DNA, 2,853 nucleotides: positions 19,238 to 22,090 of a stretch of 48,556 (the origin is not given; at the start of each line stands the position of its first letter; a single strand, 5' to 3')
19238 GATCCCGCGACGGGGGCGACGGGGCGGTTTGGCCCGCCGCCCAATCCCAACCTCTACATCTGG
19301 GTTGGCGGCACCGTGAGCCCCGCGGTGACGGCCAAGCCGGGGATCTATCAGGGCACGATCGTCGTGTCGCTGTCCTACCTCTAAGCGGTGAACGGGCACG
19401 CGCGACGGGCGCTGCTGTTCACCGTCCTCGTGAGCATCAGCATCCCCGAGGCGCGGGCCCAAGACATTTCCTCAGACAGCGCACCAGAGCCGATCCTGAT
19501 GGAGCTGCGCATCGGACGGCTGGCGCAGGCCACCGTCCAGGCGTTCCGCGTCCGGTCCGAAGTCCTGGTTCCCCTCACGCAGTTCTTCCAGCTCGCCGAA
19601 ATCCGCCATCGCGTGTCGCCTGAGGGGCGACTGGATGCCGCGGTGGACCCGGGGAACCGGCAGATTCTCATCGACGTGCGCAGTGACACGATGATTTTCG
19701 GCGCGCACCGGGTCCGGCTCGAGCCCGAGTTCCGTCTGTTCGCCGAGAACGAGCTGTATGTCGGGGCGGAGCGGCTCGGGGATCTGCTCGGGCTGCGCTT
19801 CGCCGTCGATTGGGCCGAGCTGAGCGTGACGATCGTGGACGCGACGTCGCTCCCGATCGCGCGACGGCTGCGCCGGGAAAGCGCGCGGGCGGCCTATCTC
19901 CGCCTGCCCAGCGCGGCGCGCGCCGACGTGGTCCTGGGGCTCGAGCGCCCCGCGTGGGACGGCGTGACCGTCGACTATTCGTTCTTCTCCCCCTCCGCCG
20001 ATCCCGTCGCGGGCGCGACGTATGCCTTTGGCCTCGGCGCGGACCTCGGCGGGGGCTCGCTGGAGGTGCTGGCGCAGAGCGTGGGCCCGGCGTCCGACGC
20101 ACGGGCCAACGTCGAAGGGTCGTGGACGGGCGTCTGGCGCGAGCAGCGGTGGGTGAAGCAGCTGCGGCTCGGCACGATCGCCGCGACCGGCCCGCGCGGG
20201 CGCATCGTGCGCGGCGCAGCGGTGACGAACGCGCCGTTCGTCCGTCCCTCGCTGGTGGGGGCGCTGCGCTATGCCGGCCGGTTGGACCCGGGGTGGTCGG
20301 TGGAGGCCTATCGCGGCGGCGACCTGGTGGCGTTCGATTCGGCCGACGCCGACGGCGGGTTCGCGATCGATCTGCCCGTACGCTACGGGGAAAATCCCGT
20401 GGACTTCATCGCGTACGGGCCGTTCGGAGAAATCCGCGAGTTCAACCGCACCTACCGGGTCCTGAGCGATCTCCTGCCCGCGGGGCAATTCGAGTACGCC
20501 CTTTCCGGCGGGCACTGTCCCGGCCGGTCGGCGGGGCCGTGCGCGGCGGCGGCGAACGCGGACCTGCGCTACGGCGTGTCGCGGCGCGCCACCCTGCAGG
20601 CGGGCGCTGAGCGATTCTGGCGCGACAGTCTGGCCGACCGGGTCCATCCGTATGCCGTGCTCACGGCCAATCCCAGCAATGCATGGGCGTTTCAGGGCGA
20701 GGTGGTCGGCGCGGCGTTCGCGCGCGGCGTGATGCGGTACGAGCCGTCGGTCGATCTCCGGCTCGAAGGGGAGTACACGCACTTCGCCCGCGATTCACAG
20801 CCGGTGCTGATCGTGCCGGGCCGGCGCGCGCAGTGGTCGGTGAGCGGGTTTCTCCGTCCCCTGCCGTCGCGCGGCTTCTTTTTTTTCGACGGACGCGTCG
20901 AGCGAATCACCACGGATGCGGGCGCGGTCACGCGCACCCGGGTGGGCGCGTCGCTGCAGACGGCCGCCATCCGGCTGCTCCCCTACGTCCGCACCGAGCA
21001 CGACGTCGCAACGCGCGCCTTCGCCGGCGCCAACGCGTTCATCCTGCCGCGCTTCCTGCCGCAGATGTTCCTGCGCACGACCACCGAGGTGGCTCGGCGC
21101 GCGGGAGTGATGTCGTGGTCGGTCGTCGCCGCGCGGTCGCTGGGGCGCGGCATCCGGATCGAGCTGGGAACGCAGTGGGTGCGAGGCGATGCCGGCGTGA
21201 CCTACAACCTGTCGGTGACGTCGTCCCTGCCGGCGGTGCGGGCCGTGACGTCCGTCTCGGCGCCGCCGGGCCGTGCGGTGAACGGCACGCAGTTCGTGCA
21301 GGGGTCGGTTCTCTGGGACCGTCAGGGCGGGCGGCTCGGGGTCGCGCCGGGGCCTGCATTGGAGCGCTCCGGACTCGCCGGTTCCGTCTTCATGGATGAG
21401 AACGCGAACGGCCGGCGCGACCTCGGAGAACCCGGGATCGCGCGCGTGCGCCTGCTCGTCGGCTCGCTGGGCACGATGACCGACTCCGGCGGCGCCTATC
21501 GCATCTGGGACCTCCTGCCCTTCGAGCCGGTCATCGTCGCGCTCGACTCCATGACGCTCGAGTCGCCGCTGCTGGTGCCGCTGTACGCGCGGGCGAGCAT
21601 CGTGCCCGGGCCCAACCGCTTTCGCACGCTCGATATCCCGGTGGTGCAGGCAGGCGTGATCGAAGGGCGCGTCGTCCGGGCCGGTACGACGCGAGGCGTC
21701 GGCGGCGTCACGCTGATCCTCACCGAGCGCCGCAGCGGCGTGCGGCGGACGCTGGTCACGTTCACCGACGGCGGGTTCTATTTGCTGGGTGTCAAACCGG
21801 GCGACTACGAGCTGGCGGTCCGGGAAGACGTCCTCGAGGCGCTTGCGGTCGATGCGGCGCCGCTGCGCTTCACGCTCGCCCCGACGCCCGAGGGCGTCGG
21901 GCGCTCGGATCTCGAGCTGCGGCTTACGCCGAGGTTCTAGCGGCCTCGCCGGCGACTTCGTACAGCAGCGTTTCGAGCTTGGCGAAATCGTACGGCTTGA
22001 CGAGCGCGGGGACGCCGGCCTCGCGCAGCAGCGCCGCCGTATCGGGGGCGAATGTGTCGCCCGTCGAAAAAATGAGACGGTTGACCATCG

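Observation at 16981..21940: Chaperone-usher-like surface-fibre locus built from three DUF4402-type subunits, a PapD-like chaperone and a non-canonical usher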

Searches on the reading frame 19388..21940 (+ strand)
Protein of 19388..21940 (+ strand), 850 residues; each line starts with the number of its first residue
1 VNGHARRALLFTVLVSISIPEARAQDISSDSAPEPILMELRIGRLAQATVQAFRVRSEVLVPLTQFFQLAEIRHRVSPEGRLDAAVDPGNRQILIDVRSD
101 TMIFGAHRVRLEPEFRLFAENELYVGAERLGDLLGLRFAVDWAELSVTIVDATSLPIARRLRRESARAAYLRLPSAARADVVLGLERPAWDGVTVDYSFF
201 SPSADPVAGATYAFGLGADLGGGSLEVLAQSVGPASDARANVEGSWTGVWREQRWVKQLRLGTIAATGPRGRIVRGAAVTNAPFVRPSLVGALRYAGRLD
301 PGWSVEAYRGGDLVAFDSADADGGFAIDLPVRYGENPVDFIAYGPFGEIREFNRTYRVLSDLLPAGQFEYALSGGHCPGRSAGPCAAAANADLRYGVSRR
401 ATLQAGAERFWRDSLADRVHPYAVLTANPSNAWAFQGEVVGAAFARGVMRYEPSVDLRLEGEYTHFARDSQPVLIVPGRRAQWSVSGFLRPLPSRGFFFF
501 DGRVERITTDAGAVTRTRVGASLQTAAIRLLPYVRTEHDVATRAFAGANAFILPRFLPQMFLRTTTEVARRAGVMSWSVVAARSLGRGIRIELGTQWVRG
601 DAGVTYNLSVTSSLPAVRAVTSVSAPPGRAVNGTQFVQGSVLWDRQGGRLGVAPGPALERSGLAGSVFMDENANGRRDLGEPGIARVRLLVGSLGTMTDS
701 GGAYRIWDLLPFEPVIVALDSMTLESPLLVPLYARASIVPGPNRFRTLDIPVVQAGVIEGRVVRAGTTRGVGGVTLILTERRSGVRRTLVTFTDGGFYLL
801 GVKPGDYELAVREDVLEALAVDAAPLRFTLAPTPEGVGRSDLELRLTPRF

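Call 3: search_protein_families(library=pfam, max_evalue=1, proteins=[window:19388-21940:+])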
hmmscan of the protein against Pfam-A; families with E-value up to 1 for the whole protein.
window:19388-21940:+ (850 aa): 4 families
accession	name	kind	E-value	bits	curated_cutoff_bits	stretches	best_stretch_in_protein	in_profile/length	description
PF13620.12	CarboxypepD_reg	-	9.7e-09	35.9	32.3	1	758-814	2-57/82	Carboxypeptidase regulatory-like domain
PF17210.9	SdrD_B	-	8.3e-07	29.6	29.7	2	666-709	6-55/112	SdrD B-like domain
PF13715.12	CarbopepD_reg_2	-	0.017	15.6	32.2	0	758-811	1-50/88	CarboxypepD_reg-like domain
PF02817.22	E3_binding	-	0.096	13.4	23.7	1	259-275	16-32/36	e3 binding domain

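Call 4: search_protein_families(library=ncbifam, max_evalue=1, proteins=[window:19388-21940:+])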
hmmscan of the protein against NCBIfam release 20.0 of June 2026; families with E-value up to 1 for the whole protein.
window:19388-21940:+ (850 aa): 0 families

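Call 6: search_solved_structures(query=window:19388-21940:+, max_evalue=10, show_alignments=2)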
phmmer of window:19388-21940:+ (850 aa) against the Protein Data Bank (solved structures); distinct sequences matched with E-value up to 10: 1.
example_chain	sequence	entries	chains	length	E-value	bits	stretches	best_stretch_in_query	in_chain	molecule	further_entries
10ps_A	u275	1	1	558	0.44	11.9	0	768-809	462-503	Serine-aspartate repeat-containing protein D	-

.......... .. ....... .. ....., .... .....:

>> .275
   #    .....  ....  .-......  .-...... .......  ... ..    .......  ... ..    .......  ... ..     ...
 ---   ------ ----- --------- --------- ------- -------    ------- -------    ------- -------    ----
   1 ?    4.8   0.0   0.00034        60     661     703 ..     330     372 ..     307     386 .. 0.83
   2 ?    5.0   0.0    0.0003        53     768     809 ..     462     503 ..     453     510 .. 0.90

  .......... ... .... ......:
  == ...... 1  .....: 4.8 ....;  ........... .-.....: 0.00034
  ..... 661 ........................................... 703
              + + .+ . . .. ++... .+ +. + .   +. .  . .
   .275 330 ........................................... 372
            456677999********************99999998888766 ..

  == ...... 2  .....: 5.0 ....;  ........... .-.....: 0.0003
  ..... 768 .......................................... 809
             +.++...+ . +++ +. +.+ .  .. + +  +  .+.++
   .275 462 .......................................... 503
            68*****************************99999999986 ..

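Call 8: find_homologous_proteins(query=window:19388-21940:+, max_evalue=0.001)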
Query window:19388-21940:+ (850 aa): 712 proteins with E <= 0.001 among 8000 candidates; the best 120 are listed.
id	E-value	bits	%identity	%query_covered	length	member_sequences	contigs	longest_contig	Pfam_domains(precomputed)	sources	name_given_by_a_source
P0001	0.0e+0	1824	97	100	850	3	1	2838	PF13620.13,PF22904.4,PF17210.10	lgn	-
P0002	0.0e+0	1447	79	96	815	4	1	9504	PF13620.13,PF22904.4,PF17210.10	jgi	jgi:hypothetical protein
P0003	0.0e+0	1389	76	97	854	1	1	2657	PF13620.13,PF17210.10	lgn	-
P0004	0.0e+0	1369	73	98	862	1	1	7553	PF13620.13,PF17210.10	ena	-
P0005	0.0e+0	1363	74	97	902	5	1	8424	PF13620.13,PF17210.10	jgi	-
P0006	0.0e+0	1361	72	100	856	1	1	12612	PF13620.13,PF17210.10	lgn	-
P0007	0.0e+0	1340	72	97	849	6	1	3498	PF13620.13,PF17210.10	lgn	-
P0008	0.0e+0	1334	72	96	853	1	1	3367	PF13620.13,PF22904.4,PF17210.10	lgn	-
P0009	0.0e+0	1332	71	99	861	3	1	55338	PF13620.13,PF17210.10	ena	-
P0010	0.0e+0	1327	69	97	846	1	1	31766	PF13620.13,PF17210.10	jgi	jgi:hypothetical protein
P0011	0.0e+0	1326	72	97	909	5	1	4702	PF13620.13,PF17210.10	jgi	jgi:hypothetical protein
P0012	0.0e+0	1325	71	99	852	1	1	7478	PF13620.13,PF17210.10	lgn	-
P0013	0.0e+0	1323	71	99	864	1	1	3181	PF13620.13,PF17210.10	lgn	-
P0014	0.0e+0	1322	71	97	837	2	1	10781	PF13620.13,PF17210.10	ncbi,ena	-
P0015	0.0e+0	1321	71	98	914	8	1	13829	PF13620.13,PF17210.10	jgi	-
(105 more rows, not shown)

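Call 16: find_related_loci(query=A1, collection=genome_contigs, flank=8000)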
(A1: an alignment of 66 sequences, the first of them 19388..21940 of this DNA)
Query A1 (850 aa) in genome_contigs; peptide patterns used: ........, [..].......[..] (x = any residue, [..] = any of these).
257 stretches matched a pattern; 200 encode a relative of the query (tblastn E <= 1e-3); the best 80 are kept; 80 distinct loci.
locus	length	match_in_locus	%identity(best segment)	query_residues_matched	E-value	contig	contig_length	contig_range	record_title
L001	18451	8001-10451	70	33-850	0e+0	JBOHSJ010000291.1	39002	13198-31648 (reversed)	MAG: Gemmatimonadales bacterium isolate SC-S_metawrap_bin.80 k127_3906416, whole genome shotgun sequence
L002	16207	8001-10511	68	27-850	0e+0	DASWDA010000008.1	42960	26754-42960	MAG TPA_asm: Gemmatimonadales bacterium isolate SMAG_U2723 k141_999331, whole genome shotgun sequence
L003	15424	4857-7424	67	8-850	0e+0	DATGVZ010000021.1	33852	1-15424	MAG TPA_asm: Gemmatimonadales bacterium isolate SMAG_U10569 k141_1685447, whole genome shotgun sequence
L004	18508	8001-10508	68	27-850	0e+0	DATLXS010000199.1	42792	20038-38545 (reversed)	MAG TPA_asm: Gemmatimonadales bacterium isolate SMAG_U13252 k141_2625608, whole genome shotgun sequence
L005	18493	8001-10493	67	24-850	0e+0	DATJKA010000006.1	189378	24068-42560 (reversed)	MAG TPA_asm: Gemmatimonadales bacterium isolate SMAG_U15580 k141_17936, whole genome shotgun sequence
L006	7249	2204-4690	69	27-850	0e+0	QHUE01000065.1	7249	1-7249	MAG: Gemmatimonadetes bacterium isolate AG35 14_0903_16_40cm_scaffold_17870_curated, whole genome shotgun sequence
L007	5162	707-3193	69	27-850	0e+0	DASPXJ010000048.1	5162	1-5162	MAG TPA_asm: Gemmatimonadales bacterium isolate SMAG_U11564 k141_426369, whole genome shotgun sequence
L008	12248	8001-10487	69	27-850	0e+0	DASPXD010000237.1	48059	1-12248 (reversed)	MAG TPA_asm: Gemmatimonadales bacterium isolate SMAG_U11558 k141_1090411, whole genome shotgun sequence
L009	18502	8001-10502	67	27-850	0e+0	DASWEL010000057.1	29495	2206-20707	MAG TPA_asm: Gemmatimonadales bacterium isolate SMAG_U2761 k141_912548, whole genome shotgun sequence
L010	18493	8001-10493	69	30-850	0e+0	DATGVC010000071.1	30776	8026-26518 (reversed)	MAG TPA_asm: Gemmatimonadales bacterium isolate SMAG_U10546 k141_8631, whole genome shotgun sequence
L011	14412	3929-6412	68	27-850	0e+0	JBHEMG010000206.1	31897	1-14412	MAG: Gemmatimonadales bacterium isolate S2_bin.9.orig S2_k141_4044011, whole genome shotgun sequence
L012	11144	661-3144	69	28-850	0e+0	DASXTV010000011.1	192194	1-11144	MAG TPA_asm: Gemmatimonadales bacterium isolate SMAG_U4701 k141_2578244, whole genome shotgun sequence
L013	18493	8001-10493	67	27-850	0e+0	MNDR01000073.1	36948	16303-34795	MAG: Gemmatimonadetes bacterium 13_2_20CM_2_65_7 13_2_20cm_2_scaffold_156, whole genome shotgun sequence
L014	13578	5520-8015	69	23-850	0e+0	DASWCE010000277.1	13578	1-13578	MAG TPA_asm: Gemmatimonadales bacterium isolate SMAG_U2701 k141_393139, whole genome shotgun sequence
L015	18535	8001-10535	68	12-850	0e+0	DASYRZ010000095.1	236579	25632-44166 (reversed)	MAG TPA_asm: Gemmatimonadales bacterium isolate SMAG_U4524 k141_909328, whole genome shotgun sequence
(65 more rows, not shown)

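Call 22: predict_structure(alignment_id=A1)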
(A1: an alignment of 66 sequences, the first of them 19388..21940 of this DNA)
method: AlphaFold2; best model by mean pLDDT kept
length: 850 residues; sequences in the alignment: 66
mean_pLDDT: 65.9   pTM: 0.45
mean pLDDT of the five models: 65.9, 64.0, 63.7, 57.2, 52.5
residues with pLDDT >= 90: 43; 70-90: 385; 50-70: 218; < 50: 204
segments of 3 or more residues with pLDDT < 50: 16-30, 166-188, 197-211, 251-255, 284-292, 331-335, 380-383, 469-475, 613-620, 633-666, 684-751
pLDDT, mean of each block of 10 residues (from residue 1): 59 49 37 80 74 87 86 74 71 80 83 82 86 85 83 76 52 34 44 50 42 58 62 53 63 57 68 74 44 62 69 69 69 55 66 66 79 73 62 86 83 57 85 82 80 79 74 51 87 68 85 84 74 77 78 71 76 75 67 81 78 45 68 42 29 26 43 54 43 31 28 29 35 27 33 67 87 89 84 83 84 88 91 66 89
secondary structure, 60 per line:
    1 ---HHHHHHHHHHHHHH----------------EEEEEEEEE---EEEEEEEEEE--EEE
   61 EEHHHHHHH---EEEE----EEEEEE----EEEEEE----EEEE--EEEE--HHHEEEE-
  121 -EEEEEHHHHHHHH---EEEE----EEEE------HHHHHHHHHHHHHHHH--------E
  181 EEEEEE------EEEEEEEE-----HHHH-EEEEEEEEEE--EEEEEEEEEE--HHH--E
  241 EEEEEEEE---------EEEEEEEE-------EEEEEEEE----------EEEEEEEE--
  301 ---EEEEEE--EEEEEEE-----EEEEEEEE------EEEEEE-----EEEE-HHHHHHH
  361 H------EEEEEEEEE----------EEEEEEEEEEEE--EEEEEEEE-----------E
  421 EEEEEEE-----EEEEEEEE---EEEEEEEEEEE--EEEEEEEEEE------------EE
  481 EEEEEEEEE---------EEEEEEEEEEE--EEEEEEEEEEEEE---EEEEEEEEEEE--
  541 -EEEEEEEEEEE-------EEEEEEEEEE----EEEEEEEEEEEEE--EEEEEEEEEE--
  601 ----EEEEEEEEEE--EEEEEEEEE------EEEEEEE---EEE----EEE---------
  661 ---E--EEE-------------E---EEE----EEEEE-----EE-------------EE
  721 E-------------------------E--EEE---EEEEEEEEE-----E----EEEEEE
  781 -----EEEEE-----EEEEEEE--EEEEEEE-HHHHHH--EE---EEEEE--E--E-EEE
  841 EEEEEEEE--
elements in order (helices of 4 or more, strands of 3 or more residues): H4-17 E34-42 E46-55 E58-62 H63-69 E73-76 E81-86 E91-96 E101-104 E107-110 E116-119 E122-126 H127-134 E138-141 E146-149 H156-171 E180-186 E193-200 H206-209 E211-220 E223-232 E240-248 E258-265 E273-280 E291-298 E304-309 E312-318 E324-331 E338-343 E349-352 H354-361 E368-376 E387-398 E401-408 E420-427 E433-440 E444-454 E457-466 E479-489 E499-509 E512-524 E528-538 E542-552 E560-569 E574-586 E589-598 E605-614 E617-625 E632-638 E642-644 E649-651 E667-669 E687-689 E694-698 E719-721 E750-752 E756-764 E775-780 E786-790 E796-802 E805-811 H813-818 E826-830 E838-848

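Call 25: fold_search(model_id=the predicted structure, library=pdb)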
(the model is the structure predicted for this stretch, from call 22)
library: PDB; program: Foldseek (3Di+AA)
matches with E <= 10: 739; with E <= 0.001: 27
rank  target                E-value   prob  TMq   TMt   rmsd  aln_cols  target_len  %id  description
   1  3rfz_B                2.2e-18  1.00  0.29  0.31  27.1       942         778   11  Crystal structure of the FimD usher bound to its cognate FimC:FimH substrate (released 2011-06-01)
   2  3rfz_E                2.7e-18  1.00  0.30  0.32  27.1       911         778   11  Crystal structure of the FimD usher bound to its cognate FimC:FimH substrate (released 2011-06-01)
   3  6e14_D                4.3e-17  1.00  0.31  0.33  31.8       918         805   12  Handover mechanism of the growing pilus by the bacterial outer membrane usher FimD (released 2018-10-17)
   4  9fy9_D                4.5e-17  1.00  0.29  0.35  27.8       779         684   12  Cryo-EM structure of the type 1 chaperone-usher pilus FimD-tip complex (FimDHGFC) - Conformer 1 (released 2025-06-04)
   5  7lhg_C                3.1e-16  1.00  0.29  0.30  29.4       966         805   13  Cryo-EM structure of E. coli P pilus tip assembly intermediate PapC-PapD-PapK-PapG in the first conformation (released 2021-08-11)
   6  9fw9_D                6.6e-16  1.00  0.27  0.33  28.1       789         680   12  Cryo-EM structure of the type 1 pilus assembly platform as part of the FimA-bound chaperone-usher pilus complex (FimDH (released 2025-06-04)
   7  9fxs_D                1.3e-15  1.00  0.28  0.34  28.2       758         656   12  Cryo-EM structure of the type 1 pilus complex including pilus rod and FimI-bound assembly platform after incorporation (released 2025-06-04)
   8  9bog_D                1.8e-15  1.00  0.30  0.32  29.8       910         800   12  Structural basis for adhesin secretion by the outer-membrane usher in type 1 pili (released 2024-10-09)
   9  6cd2_C                3.2e-14  1.00  0.27  0.31  27.4       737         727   12  Crystal structure of the PapC usher bound to the chaperone-adhesin PapD-PapG (released 2018-10-03)
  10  9fx8_D                4.8e-14  1.00  0.28  0.35  27.6       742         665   11  Cryo-EM structure of the FimI-bound type 1 pilus assembly platform complex - Local refinement (released 2025-06-04)
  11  7lhh_C                5.5e-14  1.00  0.28  0.29  29.6       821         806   13  Cryo-EM structure of E. coli P pilus tip assembly intermediate PapC-PapD-PapK-PapG in the second conformation (released 2021-08-11)
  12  9fxb_D                6.3e-14  1.00  0.27  0.35  27.7       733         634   12  Cryo-EM structure of the type 1 pilus assembly platform as part of the FimI-bound chaperone-usher pilus complex (FimDH (released 2025-06-04)
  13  7lhi_C                9.0e-11  1.00  0.28  0.32  26.4       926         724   12  Cryo-EM structure of E. coli P pilus tip assembly intermediate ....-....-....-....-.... (released 2021-08-11)
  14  3ohn_A                5.1e-09  1.00  0.26  0.42  14.8       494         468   12  Crystal structure of the FimD translocation domain (released 2011-06-01)
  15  3ohn_B                1.4e-08  1.00  0.25  0.41  14.9       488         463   12  Crystal structure of the FimD translocation domain (released 2011-06-01)
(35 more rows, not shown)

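Call 55: search_protein_families(library=pfam, alignment_id=A6, max_evalue=0.01)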
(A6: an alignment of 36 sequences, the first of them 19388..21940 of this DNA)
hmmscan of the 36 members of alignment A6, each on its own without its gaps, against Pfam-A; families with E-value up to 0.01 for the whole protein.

A. member 1, window:19388-21940:+ (850 aa): 2 families
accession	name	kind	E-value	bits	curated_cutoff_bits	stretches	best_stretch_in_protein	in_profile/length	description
PF13620.12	CarboxypepD_reg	-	9.7e-09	35.9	32.3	1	758-814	2-57/82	Carboxypeptidase regulatory-like domain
PF17210.9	SdrD_B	-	8.3e-07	29.6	29.7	0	666-709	6-55/112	SdrD B-like domain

B. families by the number of members that match (of 36 scanned): 9 families
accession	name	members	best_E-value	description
PF17210.9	SdrD_B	32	4.2e-12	SdrD B-like domain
PF13620.12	CarboxypepD_reg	30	3.1e-16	Carboxypeptidase regulatory-like domain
PF00691.25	OmpA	4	3e-21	OmpA family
PF13715.12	CarbopepD_reg_2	2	2.7e-06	CarboxypepD_reg-like domain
PF05359.17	DUF748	2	0.0017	Domain of Unknown Function (DUF748)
PF00577.26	Usher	1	0.0024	Outer membrane usher protein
PF02412.23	TSP_3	1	0.0039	Thrombospondin type 3 repeat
PF14686.12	fn3_3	1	0.0045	Polysaccharide lyase family 4, domain II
PF05036.18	SPOR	1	0.0075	SPOR domain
